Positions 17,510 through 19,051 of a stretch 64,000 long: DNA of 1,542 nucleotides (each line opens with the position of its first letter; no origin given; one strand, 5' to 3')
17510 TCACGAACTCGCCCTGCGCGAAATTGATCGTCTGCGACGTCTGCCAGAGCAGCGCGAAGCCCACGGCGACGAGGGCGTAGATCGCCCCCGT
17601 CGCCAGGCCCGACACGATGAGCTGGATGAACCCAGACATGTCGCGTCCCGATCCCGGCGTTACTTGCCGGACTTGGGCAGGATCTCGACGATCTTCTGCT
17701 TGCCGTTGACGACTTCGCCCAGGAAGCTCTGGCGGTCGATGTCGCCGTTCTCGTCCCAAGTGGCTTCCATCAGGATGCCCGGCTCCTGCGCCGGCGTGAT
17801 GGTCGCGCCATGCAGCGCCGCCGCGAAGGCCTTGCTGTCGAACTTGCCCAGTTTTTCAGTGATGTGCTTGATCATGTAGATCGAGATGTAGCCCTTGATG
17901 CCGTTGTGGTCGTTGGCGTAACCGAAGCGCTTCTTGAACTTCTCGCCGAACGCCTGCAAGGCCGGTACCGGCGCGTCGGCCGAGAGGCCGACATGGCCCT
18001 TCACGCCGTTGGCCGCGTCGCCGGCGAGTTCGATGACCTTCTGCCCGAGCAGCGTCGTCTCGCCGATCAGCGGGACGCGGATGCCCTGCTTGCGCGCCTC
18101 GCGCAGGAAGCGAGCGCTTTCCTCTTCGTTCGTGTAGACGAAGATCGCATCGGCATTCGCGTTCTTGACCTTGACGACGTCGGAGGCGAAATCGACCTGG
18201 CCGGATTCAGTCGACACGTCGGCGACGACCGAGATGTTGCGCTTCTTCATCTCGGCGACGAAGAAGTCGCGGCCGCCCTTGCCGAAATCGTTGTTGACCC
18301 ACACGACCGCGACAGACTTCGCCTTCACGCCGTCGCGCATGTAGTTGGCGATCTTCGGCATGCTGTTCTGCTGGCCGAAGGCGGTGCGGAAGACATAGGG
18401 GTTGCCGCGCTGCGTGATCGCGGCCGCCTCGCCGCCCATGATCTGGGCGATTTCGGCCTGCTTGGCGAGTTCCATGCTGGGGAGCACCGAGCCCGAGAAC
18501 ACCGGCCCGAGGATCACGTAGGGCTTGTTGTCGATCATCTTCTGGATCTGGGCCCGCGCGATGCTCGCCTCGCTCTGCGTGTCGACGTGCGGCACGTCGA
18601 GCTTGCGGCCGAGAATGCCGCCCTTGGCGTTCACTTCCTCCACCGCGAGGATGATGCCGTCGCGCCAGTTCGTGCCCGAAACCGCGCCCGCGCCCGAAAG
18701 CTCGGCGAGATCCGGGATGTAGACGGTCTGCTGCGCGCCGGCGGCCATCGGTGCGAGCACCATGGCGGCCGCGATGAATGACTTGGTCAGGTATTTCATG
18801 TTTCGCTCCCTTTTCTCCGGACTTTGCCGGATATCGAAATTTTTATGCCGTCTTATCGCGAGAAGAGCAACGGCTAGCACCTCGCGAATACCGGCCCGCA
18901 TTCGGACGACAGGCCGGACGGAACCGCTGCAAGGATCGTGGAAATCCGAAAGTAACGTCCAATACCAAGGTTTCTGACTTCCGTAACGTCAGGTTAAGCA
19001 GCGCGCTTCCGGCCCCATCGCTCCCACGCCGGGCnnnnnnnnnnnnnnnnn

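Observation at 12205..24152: Two shikimate-dehydrogenase paralogues and a Liv-type ABC importer sit next to a gallate ring-cleavage cluster: possible shikimate/quinate to gallate catabolic route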

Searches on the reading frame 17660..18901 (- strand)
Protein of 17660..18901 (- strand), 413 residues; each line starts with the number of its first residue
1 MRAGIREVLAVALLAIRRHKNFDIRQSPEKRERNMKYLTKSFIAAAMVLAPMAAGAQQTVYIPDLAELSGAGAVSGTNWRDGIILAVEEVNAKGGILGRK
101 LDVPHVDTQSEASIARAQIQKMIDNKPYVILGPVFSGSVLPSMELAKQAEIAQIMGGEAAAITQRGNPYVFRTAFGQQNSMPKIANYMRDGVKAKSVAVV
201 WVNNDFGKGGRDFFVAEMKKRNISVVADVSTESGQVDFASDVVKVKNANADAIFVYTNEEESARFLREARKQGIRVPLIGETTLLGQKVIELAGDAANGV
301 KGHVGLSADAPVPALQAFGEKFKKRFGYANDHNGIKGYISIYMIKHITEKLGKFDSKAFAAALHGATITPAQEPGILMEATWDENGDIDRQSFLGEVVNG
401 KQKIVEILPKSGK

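Call 4: search_protein_families(library=pfam, proteins=[window:17660-18901:-])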
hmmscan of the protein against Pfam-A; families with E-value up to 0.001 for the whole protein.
window:17660-18901:- (413 aa): 3 families
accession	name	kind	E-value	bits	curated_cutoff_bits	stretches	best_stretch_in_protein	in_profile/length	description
PF13458.12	Peripla_BP_6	-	1.9e-55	189.3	31.7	1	60-400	2-342/343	Periplasmic binding protein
PF01094.35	ANF_receptor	-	2.1e-25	90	25.4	1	82-355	5-297/353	Receptor family ligand binding region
PF13433.12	Peripla_BP_5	-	2.8e-18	66.6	27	1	68-370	9-313/363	Periplasmic binding protein domain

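Call 6: search_protein_families(library=ncbifam, proteins=[window:17660-18901:-], max_evalue=0.01)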
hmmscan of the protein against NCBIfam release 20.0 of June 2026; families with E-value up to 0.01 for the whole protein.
window:17660-18901:- (413 aa): 3 families
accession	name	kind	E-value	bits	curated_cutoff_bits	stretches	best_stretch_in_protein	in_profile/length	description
NF011933.0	PRK15404.1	subfamily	1.7e-34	119.5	477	1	37-393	4-355/370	high-affinity branched-chain amino acid ABC transporter substrate-binding protein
TIGR03407.1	urea_ABC_UrtA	exception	6.5e-20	71.3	492.75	1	65-399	6-341/361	urea ABC transporter substrate-binding protein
TIGR03669.1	urea_ABC_arch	equivalog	3e-17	62.7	494.8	1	65-367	6-309/375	urea ABC transporter substrate-binding protein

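Call 8: search_solved_structures(query=window:17660-18901:-, max_evalue=1e-10)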
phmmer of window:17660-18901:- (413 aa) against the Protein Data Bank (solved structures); distinct sequences matched with E-value up to 1e-10: 18.
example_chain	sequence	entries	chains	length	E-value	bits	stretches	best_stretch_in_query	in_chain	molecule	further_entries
2liv_A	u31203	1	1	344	1.4e-22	83.7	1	66-389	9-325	LEUCINE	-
2lbp_A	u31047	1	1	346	1.5e-22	83.6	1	68-388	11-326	LEUCINE-BINDING PROTEIN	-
1z15_A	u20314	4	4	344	1.9e-22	83.3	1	66-389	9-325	Leu/Ile/Val-binding protein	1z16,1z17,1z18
1usg_A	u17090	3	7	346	6.3e-22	81.6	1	68-388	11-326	LEUCINE-SPECIFIC BINDING PROTEIN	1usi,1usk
4gnr_A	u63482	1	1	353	2.2e-21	79.8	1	58-348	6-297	ABC transporter substrate-binding protein-branched chain amino acid transport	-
4q6w_A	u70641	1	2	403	2.1e-20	76.6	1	41-327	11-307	Putative leu/ile/val-binding protein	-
8z0g_A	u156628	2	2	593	8e-20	74.6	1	82-389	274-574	Leu/Ile/Val-binding protein,Leu/Ile/Val-binding protein,mNeonGreen | NeIle,Leu/Ile/Val-binding protein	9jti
4n0q_A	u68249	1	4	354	8.8e-19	71.2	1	62-393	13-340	Leu/Ile/Val-binding protein homolog 3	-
4ey3_A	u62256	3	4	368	2.1e-18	69.9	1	58-367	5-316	Twin-arginine translocation pathway signal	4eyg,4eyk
4mpt_A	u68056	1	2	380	7.1e-18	68.2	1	57-327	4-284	Putative leu/ile/val-binding protein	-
3hut_A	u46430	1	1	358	1.4e-17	67.3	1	67-339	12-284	putative branched-chain amino acid ABC transporter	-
3td9_A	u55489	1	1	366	1.1e-16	64.3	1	67-401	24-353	Branched chain amino acid ABC transporter, periplasmic amino acid-binding protein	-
3ipc_A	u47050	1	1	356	3.5e-16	62.7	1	65-388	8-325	ABC transporter, substrate binding protein (Amino acid)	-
3ip5_A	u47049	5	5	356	3.8e-16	62.5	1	65-388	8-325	ABC transporter, substrate binding protein (Amino acid)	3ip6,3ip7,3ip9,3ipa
8tg1_A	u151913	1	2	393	5.8e-16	61.9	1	56-370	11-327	Extracellular ligand-binding receptor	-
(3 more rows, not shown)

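Call 11: find_related_loci(query=window:17660-18901:-, collection=genome_contigs, flank=10000)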
Query window:17660-18901:- (413 aa) in genome_contigs; peptide patterns used: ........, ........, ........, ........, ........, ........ (x = any residue, [..] = any of these).
90 stretches matched a pattern; 48 encode a relative of the query (tblastn E <= 1e-3); 47 distinct loci.
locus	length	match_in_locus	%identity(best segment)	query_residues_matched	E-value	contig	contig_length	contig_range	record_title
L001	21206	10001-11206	89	11-412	0e+0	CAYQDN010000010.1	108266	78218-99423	MAG TPA_asm: uncultured Azospirillum sp. isolate SRP269290_co5_39 genome assembly, contig: NODE_26_length_108266_cov_18.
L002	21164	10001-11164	92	26-413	0e+0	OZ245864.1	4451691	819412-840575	MAG: Tagaea sp. isolate b89f3a61-f39d-4744-9122-d78dad599a90 genome assembly, chromosome: 1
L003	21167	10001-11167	90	24-412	0e+0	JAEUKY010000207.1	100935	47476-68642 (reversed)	MAG: Rhodospirillales bacterium isolate new MAG-107 k141_2950917, whole genome shotgun sequence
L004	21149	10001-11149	89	30-412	0e+0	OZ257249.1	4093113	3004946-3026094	MAG: Tagaea sp. isolate 835704f9-8dba-454c-b00a-1ace12109bd4 genome assembly, chromosome: 1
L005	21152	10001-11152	73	33-412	0e+0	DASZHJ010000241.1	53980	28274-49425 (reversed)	MAG TPA_asm: Stellaceae bacterium isolate SMAG_U6572 k141_2479548, whole genome shotgun sequence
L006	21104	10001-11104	75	43-412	0e+0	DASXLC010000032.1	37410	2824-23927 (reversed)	MAG TPA_asm: Pseudolabrys sp. isolate SMAG_U5292 k141_2893194, whole genome shotgun sequence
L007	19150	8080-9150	77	56-412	0e+0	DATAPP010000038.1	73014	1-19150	MAG TPA_asm: Pseudolabrys sp. isolate SMAG_U5444 k141_183224, whole genome shotgun sequence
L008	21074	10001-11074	78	56-413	0e+0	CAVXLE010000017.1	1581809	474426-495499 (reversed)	MAG: uncultured proteobacterium isolate MFD05942.bin.2.67 genome assembly, contig: contig_7600, whole genome shotgun seq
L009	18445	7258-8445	71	28-413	0e+0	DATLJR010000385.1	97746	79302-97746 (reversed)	MAG TPA_asm: Pseudolabrys sp. isolate SMAG_U13701 k141_830551, whole genome shotgun sequence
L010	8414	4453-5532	77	54-413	0e+0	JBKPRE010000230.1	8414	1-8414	MAG: Pseudomonadota bacterium isolate GS_EKS_MAG_00057 GS_EKS_000003998553, whole genome shotgun sequence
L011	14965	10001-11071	77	56-412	0e+0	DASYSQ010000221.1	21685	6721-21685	MAG TPA_asm: Pseudolabrys sp. isolate SMAG_U4542 k141_1234511, whole genome shotgun sequence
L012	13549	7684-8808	73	37-413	0e+0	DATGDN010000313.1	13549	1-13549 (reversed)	MAG TPA_asm: Pseudolabrys sp. isolate SMAG_U9675 k141_433833, whole genome shotgun sequence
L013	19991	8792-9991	70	11-413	0e+0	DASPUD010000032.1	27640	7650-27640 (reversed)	MAG TPA_asm: Pseudolabrys sp. isolate SMAG_U12294 k141_293772, whole genome shotgun sequence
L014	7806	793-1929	73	33-413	0e+0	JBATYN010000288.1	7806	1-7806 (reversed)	MAG: Pseudolabrys sp. isolate MFD10813_ilm_asm_bin9 k127_124497, whole genome shotgun sequence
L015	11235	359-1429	77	56-412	0e+0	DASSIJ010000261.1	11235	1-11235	MAG TPA_asm: Pseudolabrys sp. isolate SMAG_U1084 k141_1055506, whole genome shotgun sequence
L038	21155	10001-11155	52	24-409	2e-129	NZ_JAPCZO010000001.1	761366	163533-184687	Rhizobium acaciae strain 1AS11 AS11_New2022_good_assembly_contig_1, whole genome shotgun sequence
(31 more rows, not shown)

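Call 19: find_homologous_proteins(query=window:17660-18901:-, max_evalue=1e-30)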
Query window:17660-18901:- (413 aa): 7999 proteins with E <= 1e-30 among 8000 candidates; the best 120 are listed.
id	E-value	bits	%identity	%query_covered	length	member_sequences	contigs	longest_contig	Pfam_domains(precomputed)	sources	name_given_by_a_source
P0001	6.8e-232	788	94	92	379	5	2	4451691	PF01094.35,PF13433.13,PF13458.13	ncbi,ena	-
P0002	8.1e-226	768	91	92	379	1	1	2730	PF01094.35,PF13433.13,PF13458.13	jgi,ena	-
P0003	7.4e-224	761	92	92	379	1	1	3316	PF01094.35,PF13433.13,PF13458.13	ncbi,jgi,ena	jgi:branched-chain amino acid transport system substrate-binding protein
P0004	4.2e-222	755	90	92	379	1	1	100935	PF01094.35,PF13433.13,PF13458.13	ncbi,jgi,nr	ncbi:MAG: ABC transporter substrate-binding protein [Rhodospirillales bacterium]|nr:ABC transporter 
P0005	4.6e-222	755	90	92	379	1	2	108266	PF01094.35,PF13433.13,PF13458.13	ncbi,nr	ncbi:MAG: ABC transporter substrate-binding protein [Proteobacteria bacterium]|nr:ABC transporter su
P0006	2.4e-221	753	90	92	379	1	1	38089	PF01094.35,PF13433.13,PF13458.13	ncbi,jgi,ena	jgi:branched-chain amino acid transport system substrate-binding protein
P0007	3.8e-221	752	90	92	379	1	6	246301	PF01094.35,PF13433.13,PF13458.13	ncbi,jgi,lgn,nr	ncbi:MAG: ABC transporter substrate-binding protein [Rhodospirillales bacterium]|nr:ABC transporter 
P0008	4.6e-221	752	91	92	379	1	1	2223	PF01094.35,PF13433.13,PF13458.13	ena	-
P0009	8.8e-221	751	-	-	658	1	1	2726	PF01094.35,PF13433.13,PF13458.13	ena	-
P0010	1.4e-220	750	90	92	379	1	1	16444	PF01094.35,PF13433.13,PF13458.13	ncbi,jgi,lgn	-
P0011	2.0e-220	750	90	92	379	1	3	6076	PF01094.35,PF13433.13,PF13458.13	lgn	-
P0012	9.9e-220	748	89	92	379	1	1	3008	PF01094.35,PF13433.13,PF13458.13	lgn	-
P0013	1.0e-219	747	89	92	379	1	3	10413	PF01094.35,PF13433.13,PF13458.13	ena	-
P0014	3.3e-219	746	89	92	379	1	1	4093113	PF01094.35,PF13433.13,PF13458.13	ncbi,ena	-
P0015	1.1e-218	744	88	92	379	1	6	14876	PF01094.35,PF13433.13,PF13458.13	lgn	-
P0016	1.3e-211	721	86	92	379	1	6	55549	PF01094.35,PF13433.13,PF13458.13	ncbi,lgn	-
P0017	1.5e-211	721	89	86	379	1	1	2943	PF01094.35,PF13433.13,PF13458.13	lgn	-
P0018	1.4e-204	698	82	92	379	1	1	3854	PF01094.35,PF13433.13,PF13458.13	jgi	jgi:branched-chain amino acid transport system substrate-binding protein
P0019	5.9e-204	696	83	92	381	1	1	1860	PF01094.35,PF13433.13,PF13458.13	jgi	jgi:branched-chain amino acid transport system substrate-binding protein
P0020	1.3e-203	694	81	90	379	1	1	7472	PF01094.35,PF13433.13,PF13458.13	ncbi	-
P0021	6.4e-200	682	84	86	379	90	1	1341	PF01094.35,PF13433.13,PF13458.13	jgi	jgi:branched-chain amino acid transport system substrate-binding protein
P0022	9.4e-199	678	80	92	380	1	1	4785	PF01094.35,PF13433.13,PF13458.13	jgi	jgi:branched-chain amino acid transport system substrate-binding protein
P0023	2.9e-198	677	80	92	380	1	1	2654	PF01094.35,PF13433.13,PF13458.13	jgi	jgi:branched-chain amino acid transport system substrate-binding protein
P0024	3.8e-198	676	80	92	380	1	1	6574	PF01094.35,PF13433.13,PF13458.13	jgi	jgi:branched-chain amino acid transport system substrate-binding protein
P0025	5.8e-198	676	79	92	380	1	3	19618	PF01094.35,PF13433.13,PF13458.13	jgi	jgi:branched-chain amino acid transport system substrate-binding protein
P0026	3.4e-197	673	81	87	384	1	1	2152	PF01094.35,PF13433.13,PF13458.13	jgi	jgi:branched-chain amino acid transport system substrate-binding protein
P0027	6.5e-197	672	80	92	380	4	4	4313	PF01094.35,PF13433.13,PF13458.13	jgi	jgi:branched-chain amino acid transport system substrate-binding protein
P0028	5.6e-196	669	79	92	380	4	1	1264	PF01094.35,PF13433.13,PF13458.13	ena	-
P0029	1.1e-195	668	83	85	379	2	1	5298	PF01094.35,PF13433.13,PF13458.13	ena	-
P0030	1.3e-195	668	79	92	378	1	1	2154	PF01094.35,PF13433.13,PF13458.13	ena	-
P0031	2.5e-195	667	81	86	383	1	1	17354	PF01094.35,PF13433.13,PF13458.13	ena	-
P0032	3.8e-195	667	81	86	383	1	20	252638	PF01094.35,PF13433.13,PF13458.13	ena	-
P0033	7.3e-195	666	80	86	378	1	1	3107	PF01094.35,PF13433.13,PF13458.13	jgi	jgi:branched-chain amino acid transport system substrate-binding protein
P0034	1.2e-194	665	82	87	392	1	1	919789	PF01094.35,PF13433.13,PF13458.13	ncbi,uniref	ncbi:ABC transporter substrate-binding protein [Prosthecomicrobium sp. N25]|uniref:ABC transporter s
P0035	2.1e-194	664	79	90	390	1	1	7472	PF01094.35,PF13433.13,PF13458.13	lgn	-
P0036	2.4e-194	664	79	90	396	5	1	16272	PF01094.35,PF13433.13,PF13458.13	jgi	jgi:branched-chain amino acid transport system substrate-binding protein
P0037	2.8e-194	664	81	86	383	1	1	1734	PF01094.35,PF13433.13,PF13458.13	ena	-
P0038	1.6e-193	661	76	92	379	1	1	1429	PF01094.35,PF13433.13,PF13458.13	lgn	-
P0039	1.6e-193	661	79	90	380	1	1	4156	PF01094.35,PF13433.13,PF13458.13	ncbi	-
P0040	1.8e-193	661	78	92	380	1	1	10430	PF01094.35,PF13433.13,PF13458.13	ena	-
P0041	2.5e-193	661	79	90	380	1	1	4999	PF01094.35,PF13433.13,PF13458.13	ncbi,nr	ncbi:MAG TPA: ABC transporter substrate-binding protein [Alphaproteobacteria bacterium]|nr:ABC trans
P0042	3.2e-193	660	79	90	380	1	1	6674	PF01094.35,PF13433.13,PF13458.13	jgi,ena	-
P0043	5.4e-193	660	80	86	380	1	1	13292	PF01094.35,PF13433.13,PF13458.13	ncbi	ncbi:MAG: ABC transporter substrate-binding protein [Alphaproteobacteria bacterium]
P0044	6.2e-193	659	79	89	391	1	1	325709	PF01094.35,PF13433.13,PF13458.13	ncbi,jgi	jgi:branched-chain amino acid transport system substrate-binding protein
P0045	8.3e-193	659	78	90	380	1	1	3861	PF01094.35,PF13433.13,PF13458.13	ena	-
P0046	1.1e-192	659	78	90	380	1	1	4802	PF01094.35,PF13433.13,PF13458.13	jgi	-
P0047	1.2e-192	658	81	87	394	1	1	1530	PF01094.35,PF13433.13,PF13458.13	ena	-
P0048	1.3e-192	658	78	90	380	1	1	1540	PF01094.35,PF13433.13,PF13458.13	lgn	-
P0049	1.5e-192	658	79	90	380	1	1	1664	PF01094.35,PF13433.13,PF13458.13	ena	-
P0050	1.8e-192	658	79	86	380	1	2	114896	PF01094.35,PF13433.13,PF13458.13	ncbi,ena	ncbi:MAG: ABC transporter substrate-binding protein [Alphaproteobacteria bacterium]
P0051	1.9e-192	658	79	90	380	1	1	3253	PF01094.35,PF13433.13,PF13458.13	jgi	-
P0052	2.0e-192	658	79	86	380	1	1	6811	PF01094.35,PF13433.13,PF13458.13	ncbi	-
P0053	3.0e-192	657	76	92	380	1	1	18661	PF01094.35,PF13433.13,PF13458.13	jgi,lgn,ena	jgi:branched-chain amino acid transport system substrate-binding protein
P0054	3.0e-192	657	78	90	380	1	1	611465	PF01094.35,PF13433.13,PF13458.13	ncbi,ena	-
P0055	3.0e-192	657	76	91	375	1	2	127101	PF01094.35,PF13433.13,PF13458.13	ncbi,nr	ncbi:MAG: amino acid ABC transporter substrate-binding protein [Proteobacteria bacterium]|nr:amino a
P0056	3.2e-192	657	78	90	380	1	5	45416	PF01094.35,PF13433.13,PF13458.13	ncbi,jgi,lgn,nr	ncbi:MAG TPA: ABC transporter substrate-binding protein [Alphaproteobacteria bacterium]|nr:ABC trans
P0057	4.0e-192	657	78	90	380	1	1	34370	PF01094.35,PF13433.13,PF13458.13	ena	-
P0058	4.2e-192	657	79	86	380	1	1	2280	PF01094.35,PF13433.13,PF13458.13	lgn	-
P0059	9.7e-192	655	78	88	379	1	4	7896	PF01094.35,PF13433.13,PF13458.13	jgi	jgi:branched-chain amino acid transport system substrate-binding protein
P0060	9.7e-192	655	79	86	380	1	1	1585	PF01094.35,PF13433.13,PF13458.13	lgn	-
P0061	1.0e-191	655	79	90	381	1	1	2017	PF01094.35,PF13433.13,PF13458.13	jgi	jgi:branched-chain amino acid transport system substrate-binding protein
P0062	1.9e-191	654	77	90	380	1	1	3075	PF01094.35,PF13433.13,PF13458.13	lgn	-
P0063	1.9e-191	654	76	92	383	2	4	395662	PF01094.35,PF13433.13,PF13458.13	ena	-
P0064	1.9e-191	654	77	90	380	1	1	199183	PF01094.35,PF13433.13,PF13458.13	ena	-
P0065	2.7e-191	654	76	92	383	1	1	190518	PF01094.35,PF13433.13,PF13458.13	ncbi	-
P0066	4.6e-191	653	77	92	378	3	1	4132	PF01094.35,PF13433.13,PF13458.13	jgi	-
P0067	6.3e-191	653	80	87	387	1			PF01094.35,PF13433.13,PF13458.13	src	-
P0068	1.7e-190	651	78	90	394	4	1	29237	PF01094.35,PF13433.13,PF13458.13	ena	-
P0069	2.7e-190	651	80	88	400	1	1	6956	PF01094.35,PF13433.13,PF13458.13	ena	-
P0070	3.3e-190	650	77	92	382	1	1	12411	PF01094.35,PF13433.13,PF13458.13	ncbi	-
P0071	9.4e-190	649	77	90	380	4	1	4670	PF01094.35,PF13433.13,PF13458.13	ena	-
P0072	2.5e-189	647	78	86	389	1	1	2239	PF01094.35,PF13433.13,PF13458.13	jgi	jgi:branched-chain amino acid transport system substrate-binding protein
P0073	2.6e-189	647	81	87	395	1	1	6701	PF01094.35,PF13433.13,PF13458.13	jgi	jgi:branched-chain amino acid transport system substrate-binding protein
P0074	2.9e-189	647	77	91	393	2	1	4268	PF01094.35,PF13433.13,PF13458.13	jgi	jgi:branched-chain amino acid transport system substrate-binding protein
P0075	3.5e-189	647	79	88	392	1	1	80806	PF01094.35,PF13433.13,PF13458.13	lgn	-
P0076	4.3e-189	647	79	87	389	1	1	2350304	PF01094.35,PF13433.13,PF13458.13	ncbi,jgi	jgi:branched-chain amino acid transport system substrate-binding protein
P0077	7.2e-189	646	77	90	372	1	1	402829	PF01094.35,PF13433.13,PF13458.13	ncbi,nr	ncbi:MAG: ABC transporter substrate-binding protein [Rhizobiales bacterium PAR1]|nr:MAG: ABC transpo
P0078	9.5e-189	646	79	88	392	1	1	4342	PF01094.35,PF13433.13,PF13458.13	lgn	-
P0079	9.6e-189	646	78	90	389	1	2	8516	PF01094.35,PF13433.13,PF13458.13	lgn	-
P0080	1.4e-188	645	78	88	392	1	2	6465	PF01094.35,PF13433.13,PF13458.13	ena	-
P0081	2.0e-188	644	80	87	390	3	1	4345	PF01094.35,PF13433.13,PF13458.13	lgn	-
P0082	2.9e-188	644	78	90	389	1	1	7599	PF01094.35,PF13433.13,PF13458.13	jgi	jgi:branched-chain amino acid transport system substrate-binding protein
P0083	2.9e-188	644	77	90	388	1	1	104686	PF01094.35,PF13433.13,PF13458.13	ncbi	-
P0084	3.4e-188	644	78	90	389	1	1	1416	PF01094.35,PF13433.13,PF13458.13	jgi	-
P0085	4.9e-188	643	78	90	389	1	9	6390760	PF01094.35,PF13433.13,PF13458.13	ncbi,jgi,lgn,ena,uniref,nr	ncbi:ABC transporter substrate-binding protein [Prosthecomicrobium hirschii]|uniref:ABC transporter 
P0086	5.0e-188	643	80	87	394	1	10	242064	PF01094.35,PF13433.13,PF13458.13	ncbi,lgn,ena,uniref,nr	ncbi:ABC transporter substrate-binding protein [uncultured Alsobacter sp.]|uniref:ABC transporter su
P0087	5.3e-188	643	78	88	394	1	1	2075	PF01094.35,PF13433.13,PF13458.13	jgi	jgi:branched-chain amino acid transport system substrate-binding protein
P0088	6.7e-188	643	79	86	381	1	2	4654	PF01094.35,PF13433.13,PF13458.13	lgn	-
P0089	9.4e-188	642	78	89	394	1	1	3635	PF01094.35,PF13433.13,PF13458.13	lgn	-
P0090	9.8e-188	642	77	90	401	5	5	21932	PF01094.35,PF13433.13,PF13458.13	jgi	jgi:branched-chain amino acid transport system substrate-binding protein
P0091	1.5e-187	642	79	87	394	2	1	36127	PF01094.35,PF13433.13,PF13458.13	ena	-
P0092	2.3e-187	641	77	90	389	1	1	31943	PF01094.35,PF13433.13,PF13458.13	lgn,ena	-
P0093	3.2e-187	641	79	87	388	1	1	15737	PF01094.35,PF13433.13,PF13458.13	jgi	jgi:branched-chain amino acid transport system substrate-binding protein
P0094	3.9e-187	640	76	91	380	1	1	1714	PF01094.35,PF13433.13,PF13458.13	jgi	jgi:branched-chain amino acid transport system substrate-binding protein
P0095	4.0e-187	640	79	87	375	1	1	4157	PF01094.35,PF13433.13,PF13458.13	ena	-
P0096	5.1e-187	640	76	90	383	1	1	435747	PF01094.35,PF13433.13,PF13458.13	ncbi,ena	-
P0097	5.3e-187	640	77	90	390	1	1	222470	PF01094.35,PF13433.13,PF13458.13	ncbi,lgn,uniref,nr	ncbi:ABC transporter substrate-binding protein [Prosthecodimorpha staleyi]|uniref:ABC transporter su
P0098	5.3e-187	640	77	86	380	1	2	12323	PF01094.35,PF13433.13,PF13458.13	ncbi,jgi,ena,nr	ncbi:MAG TPA: ABC transporter substrate-binding protein [Alphaproteobacteria bacterium]|nr:ABC trans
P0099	5.8e-187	640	78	88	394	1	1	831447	PF01094.35,PF13433.13,PF13458.13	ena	-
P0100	5.8e-187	640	78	86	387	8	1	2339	PF01094.35,PF13433.13,PF13458.13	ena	-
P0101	6.3e-187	640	77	88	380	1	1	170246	PF01094.35,PF13433.13,PF13458.13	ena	-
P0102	1.6e-186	638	79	86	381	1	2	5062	PF01094.35,PF13433.13,PF13458.13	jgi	jgi:branched-chain amino acid transport system substrate-binding protein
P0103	2.0e-186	638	78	87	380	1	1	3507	PF01094.35,PF13433.13,PF13458.13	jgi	jgi:branched-chain amino acid transport system substrate-binding protein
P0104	2.7e-186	637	78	87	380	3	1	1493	PF01094.35,PF13433.13,PF13458.13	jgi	jgi:branched-chain amino acid transport system substrate-binding protein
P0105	3.2e-186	637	78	87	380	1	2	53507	PF01094.35,PF13433.13,PF13458.13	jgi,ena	jgi:branched-chain amino acid transport system substrate-binding protein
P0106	3.3e-186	637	76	91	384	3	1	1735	PF01094.35,PF13433.13,PF13458.13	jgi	jgi:branched-chain amino acid transport system substrate-binding protein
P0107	3.3e-186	637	75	92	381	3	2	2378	PF01094.35,PF13433.13,PF13458.13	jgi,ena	-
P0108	3.5e-186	637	77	87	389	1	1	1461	PF01094.35,PF13433.13,PF13458.13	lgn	-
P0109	3.5e-186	637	78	87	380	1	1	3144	PF01094.35,PF13433.13,PF13458.13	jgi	jgi:branched-chain amino acid transport system substrate-binding protein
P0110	4.6e-186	637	78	87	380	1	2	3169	PF01094.35,PF13433.13,PF13458.13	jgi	jgi:branched-chain amino acid transport system substrate-binding protein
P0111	4.6e-186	637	74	92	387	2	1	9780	PF01094.35,PF13433.13,PF13458.13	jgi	jgi:branched-chain amino acid transport system substrate-binding protein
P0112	4.6e-186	637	78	87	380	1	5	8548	PF01094.35,PF13433.13,PF13458.13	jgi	jgi:branched-chain amino acid transport system substrate-binding protein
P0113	5.8e-186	636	78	87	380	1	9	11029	PF01094.35,PF13433.13,PF13458.13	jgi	jgi:branched-chain amino acid transport system substrate-binding protein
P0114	6.9e-186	636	78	87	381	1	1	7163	PF01094.35,PF13433.13,PF13458.13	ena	-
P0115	9.2e-186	636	76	91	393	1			PF01094.35,PF13433.13,PF13458.13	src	-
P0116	9.7e-186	636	77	87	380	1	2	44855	PF01094.35,PF13433.13,PF13458.13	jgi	jgi:branched-chain amino acid transport system substrate-binding protein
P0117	1.0e-185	636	73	91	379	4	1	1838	PF01094.35,PF13433.13,PF13458.13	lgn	-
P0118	1.1e-185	636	78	87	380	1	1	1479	PF01094.35,PF13433.13,PF13458.13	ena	-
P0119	1.2e-185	635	78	87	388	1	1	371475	PF01094.35,PF13433.13,PF13458.13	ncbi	-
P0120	1.3e-185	635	78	87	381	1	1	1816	PF01094.35,PF13433.13,PF13458.13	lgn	-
